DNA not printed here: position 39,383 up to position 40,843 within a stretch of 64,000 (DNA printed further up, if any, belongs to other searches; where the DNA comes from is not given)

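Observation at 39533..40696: ParA/MinD-type deviant-Walker-A ATPase encoded as an ordinary intronless nuclear-style gene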

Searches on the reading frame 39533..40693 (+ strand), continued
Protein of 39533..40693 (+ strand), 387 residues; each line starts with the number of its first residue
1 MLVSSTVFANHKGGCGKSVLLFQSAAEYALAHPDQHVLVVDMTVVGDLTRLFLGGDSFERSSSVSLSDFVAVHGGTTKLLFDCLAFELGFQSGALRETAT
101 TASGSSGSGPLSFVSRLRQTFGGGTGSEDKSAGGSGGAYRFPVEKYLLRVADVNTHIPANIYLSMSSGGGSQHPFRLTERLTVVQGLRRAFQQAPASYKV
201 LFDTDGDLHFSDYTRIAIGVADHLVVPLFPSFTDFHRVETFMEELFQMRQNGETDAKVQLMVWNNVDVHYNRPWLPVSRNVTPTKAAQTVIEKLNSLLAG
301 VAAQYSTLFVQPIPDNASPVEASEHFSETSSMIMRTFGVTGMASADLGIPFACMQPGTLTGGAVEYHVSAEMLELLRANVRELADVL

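Call 26: find_encoding_contigs(protein=P0176, flank=8000, max_places=2)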
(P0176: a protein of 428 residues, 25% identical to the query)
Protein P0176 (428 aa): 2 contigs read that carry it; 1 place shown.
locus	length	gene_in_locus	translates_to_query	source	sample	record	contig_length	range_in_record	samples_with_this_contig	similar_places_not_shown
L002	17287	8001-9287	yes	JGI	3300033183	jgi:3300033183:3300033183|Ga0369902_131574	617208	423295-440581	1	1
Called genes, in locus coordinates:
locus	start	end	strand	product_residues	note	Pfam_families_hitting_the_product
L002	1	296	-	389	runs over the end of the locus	PF03789:ELK (faint), PF05920:Homeobox_KN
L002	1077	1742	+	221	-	-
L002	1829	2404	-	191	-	PF09420:Nop16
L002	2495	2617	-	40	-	-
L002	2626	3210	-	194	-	-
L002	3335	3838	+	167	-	-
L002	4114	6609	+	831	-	PF17807:zf-UBP_var, PF02148:zf-UBP, PF00443:UCH, PF13423:UCH_1, PF22562:UBA_7, PF00627:UBA, PF22562:UBA_7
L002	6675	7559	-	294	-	PF00160:Pro_isomerase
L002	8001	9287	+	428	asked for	PF13614:AAA_31 (faint)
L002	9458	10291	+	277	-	PF04900:Fcf1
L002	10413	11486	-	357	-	PF13428:TPR_14 (faint), PF23914:TPR_CcmH_CycH (faint), PF13424:TPR_12 (faint)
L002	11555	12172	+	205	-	PF00254:FKBP_C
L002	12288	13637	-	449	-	PF24948:Citrate_synth_N, PF08442:ATP-grasp_2, PF00549:Ligase_CoA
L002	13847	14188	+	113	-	-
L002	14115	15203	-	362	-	PF00856:SET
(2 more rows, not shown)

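Call 31: search_protein_families(library=pfam, proteins=[P0106, P0099, P0115, P0145, P0041, P0046, P0021, P0096, P0006, P0051], max_evalue=0.001)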
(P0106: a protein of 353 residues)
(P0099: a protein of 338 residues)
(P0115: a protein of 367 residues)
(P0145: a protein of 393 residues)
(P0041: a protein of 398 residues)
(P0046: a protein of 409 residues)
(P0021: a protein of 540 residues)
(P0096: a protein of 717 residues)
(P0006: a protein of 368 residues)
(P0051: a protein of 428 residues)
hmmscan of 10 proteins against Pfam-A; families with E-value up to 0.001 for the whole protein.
P0106 (353 aa): 2 families
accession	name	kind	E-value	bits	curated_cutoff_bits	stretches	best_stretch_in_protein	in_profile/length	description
PF13614.12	AAA_31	-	3.6e-17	63.3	27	1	2-210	2-168/177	AAA domain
PF01656.29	CbiA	-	1.4e-08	35.2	25.4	1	5-109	2-113/125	CobQ/CobB/MinD/ParA nucleotide binding domain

P0099 (338 aa): 2 families
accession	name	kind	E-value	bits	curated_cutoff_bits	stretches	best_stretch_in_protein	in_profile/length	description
PF13614.12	AAA_31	-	1.5e-14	54.8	27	1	5-200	6-162/177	AAA domain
PF01656.29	CbiA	-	8.1e-08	32.7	25.4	1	5-242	3-54/125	CobQ/CobB/MinD/ParA nucleotide binding domain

P0115 (367 aa): 2 families
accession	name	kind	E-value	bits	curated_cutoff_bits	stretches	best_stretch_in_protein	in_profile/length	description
PF13614.12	AAA_31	-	8.4e-17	62.1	27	1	1-215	1-166/177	AAA domain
PF01656.29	CbiA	-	8.2e-07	29.5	25.4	1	5-73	2-68/125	CobQ/CobB/MinD/ParA nucleotide binding domain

P0145 (393 aa): 3 families
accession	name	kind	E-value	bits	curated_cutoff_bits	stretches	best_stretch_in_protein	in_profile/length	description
PF13614.12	AAA_31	-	1.1e-14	55.1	27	1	9-72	6-68/177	AAA domain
PF01656.29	CbiA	-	2e-05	25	25.4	1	8-83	2-54/125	CobQ/CobB/MinD/ParA nucleotide binding domain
PF09140.17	MipZ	-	0.00073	19.4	20.7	0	7-48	3-42/262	ATPase MipZ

P0041 (398 aa): 4 families
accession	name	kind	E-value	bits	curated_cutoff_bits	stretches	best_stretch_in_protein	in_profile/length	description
PF13614.12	AAA_31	-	4.1e-12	46.8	27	1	46-91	2-45/177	AAA domain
PF01656.29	CbiA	-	9.8e-07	29.2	25.4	1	49-249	2-54/125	CobQ/CobB/MinD/ParA nucleotide binding domain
PF09140.17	MipZ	-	0.0001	22.2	20.7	0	47-77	2-32/262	ATPase MipZ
PF10609.15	ParA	-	0.0001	22.2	27.1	1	51-102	9-58/246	NUBPL iron-transfer P-loop NTPase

P0046 (409 aa): 3 families
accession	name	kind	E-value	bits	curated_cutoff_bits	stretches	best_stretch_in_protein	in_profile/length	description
PF13614.12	AAA_31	-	1.1e-07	32.4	27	1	49-123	2-73/177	AAA domain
PF01656.29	CbiA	-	0.00023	21.5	25.4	1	52-227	2-98/125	CobQ/CobB/MinD/ParA nucleotide binding domain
PF09140.17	MipZ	-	0.00058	19.7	20.7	0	52-76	4-28/262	ATPase MipZ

P0021 (540 aa): 2 families
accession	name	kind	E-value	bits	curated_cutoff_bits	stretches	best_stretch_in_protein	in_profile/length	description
PF00085.26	Thioredoxin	-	7.3e-09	36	23.5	1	18-90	11-83/103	Thioredoxin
PF01656.29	CbiA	-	0.0005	20.5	25.4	0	134-408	3-85/125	CobQ/CobB/MinD/ParA nucleotide binding domain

P0096 (717 aa): 5 families
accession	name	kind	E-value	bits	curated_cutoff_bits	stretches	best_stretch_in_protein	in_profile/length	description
PF00023.36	Ank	-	1.3e-10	41.3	21.1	0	24-58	3-31/33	Ankyrin repeat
PF13614.12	AAA_31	-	1e-07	32.5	27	1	301-346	3-46/177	AAA domain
PF13637.12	Ank_4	-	2.2e-06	28.2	22.7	0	27-64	1-32/50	Ankyrin repeats (many copies)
PF12796.13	Ank_2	-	1.2e-05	26.3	27.3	1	3-97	14-85/90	Ankyrin repeats (3 copies)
PF01656.29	CbiA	-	0.0001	22.7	25.4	1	302-572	1-83/125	CobQ/CobB/MinD/ParA nucleotide binding domain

P0006 (368 aa): 3 families
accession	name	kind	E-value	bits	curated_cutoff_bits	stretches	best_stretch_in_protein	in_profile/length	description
PF01656.29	CbiA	-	1.3e-06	28.8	25.4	1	8-249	2-87/125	CobQ/CobB/MinD/ParA nucleotide binding domain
PF13614.12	AAA_31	-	6.1e-06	26.7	27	1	8-233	5-173/177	AAA domain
PF09140.17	MipZ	-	0.00029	20.7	20.7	0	164-216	87-138/262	ATPase MipZ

P0051 (428 aa): 3 families
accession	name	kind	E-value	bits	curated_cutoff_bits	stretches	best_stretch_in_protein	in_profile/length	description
PF13614.12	AAA_31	-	1.1e-07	32.4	27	1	7-44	3-38/177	AAA domain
PF01656.29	CbiA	-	8.2e-05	23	25.4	1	8-291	1-86/125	CobQ/CobB/MinD/ParA nucleotide binding domain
PF09140.17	MipZ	-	0.00041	20.2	20.7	0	6-45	1-38/262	ATPase MipZ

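Call 32: search_protein_families(library=padloc, proteins=[window:39533-40693:+, P0106, P0099, P0115, P0145], max_evalue=0.001)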
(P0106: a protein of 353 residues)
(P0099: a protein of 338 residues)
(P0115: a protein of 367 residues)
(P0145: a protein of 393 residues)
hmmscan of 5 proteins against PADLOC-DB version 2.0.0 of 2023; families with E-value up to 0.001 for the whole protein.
window:39533-40693:+ (387 aa): 0 families

P0106 (353 aa): 0 families

P0099 (338 aa): 0 families

P0115 (367 aa): 0 families

P0145 (393 aa): 0 families

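Call 34: find_related_loci(query=A3, collection=genome_contigs, flank=6000)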
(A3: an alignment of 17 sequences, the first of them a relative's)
Query A3 (353 aa) in genome_contigs; peptide patterns used: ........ (x = any residue, [..] = any of these).
600 stretches matched a pattern (row limit reached: there are more); 483 encode a relative of the query (tblastn E <= 1e-3); the best 80 are kept; 80 distinct loci.
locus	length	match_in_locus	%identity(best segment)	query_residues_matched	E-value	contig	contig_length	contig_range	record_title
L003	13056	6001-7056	66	1-353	4e-159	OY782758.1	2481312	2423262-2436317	MAG: Sedimenticolaceae bacterium isolate f4bb94ea-9fc2-483f-8044-eb9019788290 genome assembly, chromosome: 1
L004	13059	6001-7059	64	1-353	3e-154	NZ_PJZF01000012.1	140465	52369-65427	Chimaeribacter californicus strain 2015-Iso6 NODE_12_length_140465_cov_28.3762_ID_4604, whole genome shotgun sequence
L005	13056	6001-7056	63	1-353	1e-151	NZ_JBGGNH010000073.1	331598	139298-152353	MAG: Ideonella sp. isolate bin.038 k141_924144, whole genome shotgun sequence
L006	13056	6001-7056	63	1-353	2e-150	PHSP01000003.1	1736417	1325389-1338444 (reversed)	MAG: Methylobacter sp. KS41 3, whole genome shotgun sequence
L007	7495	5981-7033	62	1-352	9e-148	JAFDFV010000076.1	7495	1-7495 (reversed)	MAG: Deltaproteobacteria bacterium isolate Meg22_02_Bin_90 Meg22_02_Bin_90_scaffold_17039, whole genome shotgun sequence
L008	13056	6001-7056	59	1-353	6e-140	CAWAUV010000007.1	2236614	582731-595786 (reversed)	MAG: uncultured Planctomycetaceae bacterium isolate MFD09495.bin.2.17 genome assembly, contig: contig_477, whole genome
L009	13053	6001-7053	58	1-353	2e-139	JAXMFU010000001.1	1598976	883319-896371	MAG: Candidatus Competibacteraceae bacterium isolate STL-PRO95 C1.169.fa-1, whole genome shotgun sequence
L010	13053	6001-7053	58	1-353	3e-138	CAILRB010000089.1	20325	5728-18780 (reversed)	MAG: uncultured Chlorobiaceae bacterium isolate AM4_bin-525 genome assembly, contig: bin-525:089/107, whole genome shotg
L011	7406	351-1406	59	1-353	9e-137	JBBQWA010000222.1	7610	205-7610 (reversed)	MAG: Gemmatales bacterium isolate Co_metawrap_2031 Cmw_2031_k141_23426404_length_7610_cov_10.9946, whole genome shotgun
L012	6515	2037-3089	58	1-353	4e-135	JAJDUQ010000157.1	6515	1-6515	MAG: Gammaproteobacteria bacterium isolate jk18x1bzbins.85 k141_1446407, whole genome shotgun sequence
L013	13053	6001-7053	58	1-353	8e-129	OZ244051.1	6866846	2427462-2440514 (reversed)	MAG: Vicinamibacterales bacterium isolate 8ba7f8d7-3fc5-437a-86da-c0f89745c60d genome assembly, chromosome: 1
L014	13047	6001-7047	56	1-352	1e-127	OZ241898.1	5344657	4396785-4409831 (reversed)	MAG: Vicinamibacterales bacterium isolate 479fc26a-c5fd-4f96-80c2-dbb1f079bd2a genome assembly, chromosome: 1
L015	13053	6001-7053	55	1-353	1e-124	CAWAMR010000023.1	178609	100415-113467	MAG: uncultured Planctomycetota bacterium isolate MFD01716.bin.2.152 genome assembly, contig: contig_83244, whole genome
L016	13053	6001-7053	60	1-353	6e-144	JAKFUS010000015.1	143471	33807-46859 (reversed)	MAG: Betaproteobacteria bacterium isolate D1_Bin_39 D1_0000082, whole genome shotgun sequence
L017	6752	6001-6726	60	1-243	1e-99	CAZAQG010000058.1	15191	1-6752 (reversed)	MAG TPA_asm: uncultured Chromatiales bacterium isolate SRP128015_co4_81 genome assembly, contig: NODE_883_length_15191_c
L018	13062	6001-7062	37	1-352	2e-75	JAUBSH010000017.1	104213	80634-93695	Microcoleus sp. K1-B1 NODE_36_length_104213_cov_23.456806, whole genome shotgun sequence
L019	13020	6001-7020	36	1-349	2e-72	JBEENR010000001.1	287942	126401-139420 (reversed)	MAG: Pseudomonadota bacterium isolate crookedriver_2019_sw_WHONDRS-S19S_0041_F_bin.20 scaffold_0, whole genome shotgun s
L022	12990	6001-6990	35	1-338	6e-70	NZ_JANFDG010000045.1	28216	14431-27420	Shinella pollutisoli strain KCTC 52677 Scaffold45, whole genome shotgun sequence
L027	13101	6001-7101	34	1-352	6e-66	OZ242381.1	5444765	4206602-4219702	MAG: Candidatus Poribacteria bacterium isolate 80d8d026-9b84-4ba5-a38a-fc23128cda22 genome assembly, chromosome: 1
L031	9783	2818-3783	35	4-338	1e-66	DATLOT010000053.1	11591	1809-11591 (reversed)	MAG TPA_asm: Gammaproteobacteria bacterium isolate SMAG_U13833 k141_4152039, whole genome shotgun sequence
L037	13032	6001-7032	32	4-352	6e-60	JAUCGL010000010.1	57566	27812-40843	Candidatus Halobeggiatoa sp. HSG11 NODE_10_length_57566, whole genome shotgun sequence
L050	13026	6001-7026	32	4-350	9e-59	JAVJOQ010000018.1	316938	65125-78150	MAG: Cyclobacteriaceae bacterium isolate A1-SPW-26 k141_37405, whole genome shotgun sequence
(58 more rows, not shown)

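Call 39: predict_structure(alignment_id=A2)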
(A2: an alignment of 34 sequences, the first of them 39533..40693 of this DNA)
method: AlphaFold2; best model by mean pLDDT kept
length: 387 residues; sequences in the alignment: 34
mean_pLDDT: 90.3   pTM: 0.88
mean pLDDT of the five models: 90.3, 89.7, 89.7, 89.1, 88.0
residues with pLDDT >= 90: 305; 70-90: 37; 50-70: 25; < 50: 20
segments of 3 or more residues with pLDDT < 50: 99-106, 123-134
pLDDT, mean of each block of 10 residues (from residue 1): 96 93 99 98 95 94 88 92 95 64 49 60 49 60 94 98 88 95 97 94 93 98 97 92 97 97 96 94 97 97 97 97 97 97 98 98 93 97 96
secondary structure, 60 per line:
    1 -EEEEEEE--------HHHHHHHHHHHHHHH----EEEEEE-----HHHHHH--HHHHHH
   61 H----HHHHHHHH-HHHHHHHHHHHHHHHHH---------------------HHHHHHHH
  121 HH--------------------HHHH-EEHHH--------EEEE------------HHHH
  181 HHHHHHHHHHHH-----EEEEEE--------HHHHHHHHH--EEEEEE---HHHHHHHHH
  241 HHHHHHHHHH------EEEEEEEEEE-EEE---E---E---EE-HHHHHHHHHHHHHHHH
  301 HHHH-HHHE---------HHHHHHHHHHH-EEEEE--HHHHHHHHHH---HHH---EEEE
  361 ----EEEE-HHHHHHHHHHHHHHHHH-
elements in order: E2-8 H17-31 E36-41 H47-52 H55-61 H66-73 H75-91 H113-122 H143-146 E161-164 H177-192 E198-203 H212-220 E223-228 H232-250 E257-266 E268-270 H285-304 H319-329 E331-335 H338-347 E357-360 E365-368 H370-386

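Call 41: search_protein_families(library=pfam, proteins=[L018:7076-7675:+, L019:7034-7633:+, L022:7039-7635:+, L027:7114-7701:+, L015:7094-7672:+, L031:3907-4554:+, L050:7077-7796:+, L037:7274-8014:+], max_evalue=0.01)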
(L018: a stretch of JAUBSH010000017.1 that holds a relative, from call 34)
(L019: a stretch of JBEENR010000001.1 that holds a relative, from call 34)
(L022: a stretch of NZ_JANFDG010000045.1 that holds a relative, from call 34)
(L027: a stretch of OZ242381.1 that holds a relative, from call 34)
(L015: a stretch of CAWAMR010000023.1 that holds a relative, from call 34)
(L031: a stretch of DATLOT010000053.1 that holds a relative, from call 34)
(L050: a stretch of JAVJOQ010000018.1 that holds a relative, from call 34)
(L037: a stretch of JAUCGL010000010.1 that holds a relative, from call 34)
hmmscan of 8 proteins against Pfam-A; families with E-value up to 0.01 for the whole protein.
L018:7076-7675:+ (200 aa): 1 family
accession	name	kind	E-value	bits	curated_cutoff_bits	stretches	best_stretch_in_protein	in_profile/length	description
PF18735.6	HEPN_RiboL-PSP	-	4.7e-09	36.9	28.4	1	33-171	23-178/191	RiboL-PSP-HEPN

L019:7034-7633:+ (200 aa): 1 family
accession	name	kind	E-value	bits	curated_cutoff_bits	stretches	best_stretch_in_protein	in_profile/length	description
PF18735.6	HEPN_RiboL-PSP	-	1e-06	29.2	28.4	1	41-153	31-163/191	RiboL-PSP-HEPN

L022:7039-7635:+ (199 aa): 1 family
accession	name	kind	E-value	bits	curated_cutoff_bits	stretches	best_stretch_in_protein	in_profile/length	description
PF18735.6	HEPN_RiboL-PSP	-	8.2e-07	29.6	28.4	1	31-178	25-184/191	RiboL-PSP-HEPN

L027:7114-7701:+ (196 aa): 1 family
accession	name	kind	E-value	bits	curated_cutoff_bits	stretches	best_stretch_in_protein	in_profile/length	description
PF18735.6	HEPN_RiboL-PSP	-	3.6e-11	43.7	28.4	1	29-180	18-187/191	RiboL-PSP-HEPN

L015:7094-7672:+ (193 aa): 2 families
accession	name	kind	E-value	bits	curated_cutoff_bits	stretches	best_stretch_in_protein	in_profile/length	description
PF18899.5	DUF5655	-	1.3e-24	86.8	24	1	84-191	1-107/109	Domain of unknown function (DUF5655)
PF14117.11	DUF4287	-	7.4e-20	71.2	27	1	15-67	3-56/60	Domain of unknown function (DUF4287)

L031:3907-4554:+ (216 aa): 3 families
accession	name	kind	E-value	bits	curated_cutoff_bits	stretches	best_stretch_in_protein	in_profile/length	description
PF13676.11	TIR_2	-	7.3e-16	59.2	28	1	6-111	1-109/122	TIR domain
PF10137.14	CAP12-PCTIR_TIR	-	5.4e-06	26.9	24.7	1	5-71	1-67/119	CAP12/Pycsar effector protein, TIR domain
PF01582.25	TIR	-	0.00057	20.2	21.3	1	15-82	15-82/179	TIR domain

L050:7077-7796:+ (240 aa): 0 families

L037:7274-8014:+ (247 aa): 0 families

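Call 43: fold_search(model_id=the predicted structure, library=pdb)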
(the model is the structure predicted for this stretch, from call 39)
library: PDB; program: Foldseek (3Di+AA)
matches with E <= 10: 844; with E <= 0.001: 147
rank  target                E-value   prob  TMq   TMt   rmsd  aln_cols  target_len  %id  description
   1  8ray_B                3.8e-08  1.00  0.48  0.70   5.8       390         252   13  ParA in complex with ATP (released 2025-03-26)
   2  2bek_B                5.9e-08  1.00  0.38  0.57  10.8       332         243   16  Structure of the bacterial chromosome segregation protein Soj (released 2005-01-12)
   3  2bek_A                8.8e-08  1.00  0.39  0.58  10.8       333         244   17  Structure of the bacterial chromosome segregation protein Soj (released 2005-01-12)
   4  8ray_A                1.0e-07  1.00  0.43  0.62  10.4       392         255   14  ParA in complex with ATP (released 2025-03-26)
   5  2bej                  1.3e-07  1.00  0.40  0.60  11.4       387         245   16  Structure of the bacterial chromosome segregation protein Soj (released 2005-01-12)
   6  3ez2_A                1.5e-07  1.00  0.46  0.46   9.3       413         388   12  Partition protein-ADP complex (released 2009-06-02)
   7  9a6n_A                1.6e-07  1.00  0.45  0.67  11.5       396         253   13  Integrative model of SOJ-NRDR by crosslinking MS and deep learning (released 2024-09-18)
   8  6non_B                2.4e-07  1.00  0.51  0.75   4.7       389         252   13  Structure of Cyanthece apo McdA (released 2019-04-24)
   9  6nop_A                3.0e-07  1.00  0.47  0.67   8.4       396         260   11  Structure of Cyanothece McdA(D38A)-ATP complex (released 2019-04-24)
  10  5u1j_A                3.2e-07  1.00  0.45  0.58  12.5       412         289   10  Structure of pNOB8 ParA bound to nonspecific DNA (released 2017-04-19)
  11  3ez2_B                3.4e-07  1.00  0.47  0.46   8.0       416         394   13  Partition protein-ADP complex (released 2009-06-02)
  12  6nop_B                4.5e-07  1.00  0.48  0.68   5.7       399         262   13  Structure of Cyanothece McdA(D38A)-ATP complex (released 2019-04-24)
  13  5u1j_B                4.5e-07  1.00  0.44  0.57  12.4       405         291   12  Structure of pNOB8 ParA bound to nonspecific DNA (released 2017-04-19)
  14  6iub_A                4.8e-07  1.00  0.41  0.58  10.9       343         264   11  Structure of Helicobacter pylori Soj protein (released 2019-02-13)
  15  4pfs_B                6.7e-07  1.00  0.38  0.56   9.7       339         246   16  Crystal Structure of Cobyrinic Acid a,c-diamide synthase from Mycobacterium smegmatis (released 2014-05-21)
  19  8jmj_A                1.6e-06  1.00  0.49  0.69   6.6       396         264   12  Structure of Helicobacter pylori Soj-DNA-Spo0J complex (released 2024-05-29)
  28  2xj9_A                3.4e-06  1.00  0.40  0.55  13.1       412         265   15  Dimer Structure of the bacterial cell division regulator MipZ (released 2011-07-13)
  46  2xj9_B                2.0e-05  1.00  0.41  0.57  11.2       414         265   14  Dimer Structure of the bacterial cell division regulator MipZ (released 2011-07-13)
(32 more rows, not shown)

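Call 48: find_homologous_proteins(query=A4, max_evalue=1e-8)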
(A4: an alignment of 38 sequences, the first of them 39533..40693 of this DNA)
Query A4 (38 sequences) (387 aa, profile of the alignment): 9 proteins with E <= 1e-8 among 8000 candidates.
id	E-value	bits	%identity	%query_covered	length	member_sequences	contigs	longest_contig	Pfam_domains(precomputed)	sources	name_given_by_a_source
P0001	4.2e-109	383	100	100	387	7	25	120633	PF09140.18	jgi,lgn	jgi:cellulose biosynthesis protein BcsQ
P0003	2.8e-108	381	72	100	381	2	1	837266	-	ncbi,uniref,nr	ncbi:hypothetical protein CDCA_CDCA01G0353 [Cyanidium caldarium]|uniref:Uncharacterized protein n=1 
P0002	3.7e-104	367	86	100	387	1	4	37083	PF09140.18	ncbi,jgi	jgi:cellulose biosynthesis protein BcsQ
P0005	1.7e-100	355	52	100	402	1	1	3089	PF01656.30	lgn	-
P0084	2.3e-86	308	26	69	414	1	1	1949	PF01656.30,PF13614.13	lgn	-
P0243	4.5e-78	281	25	76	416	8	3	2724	PF01656.30,PF13614.13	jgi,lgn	jgi:cellulose biosynthesis protein BcsQ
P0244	1.3e-75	273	25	75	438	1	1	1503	PF01656.30,PF13614.13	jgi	-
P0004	4.7e-61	225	93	58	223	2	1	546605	-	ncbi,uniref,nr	ncbi:hypothetical protein F1559_004103 [Cyanidiococcus yangmingshanensis]|uniref:Uncharacterized pro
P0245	1.0e-23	102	49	12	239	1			PF01656.30,PF13614.13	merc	-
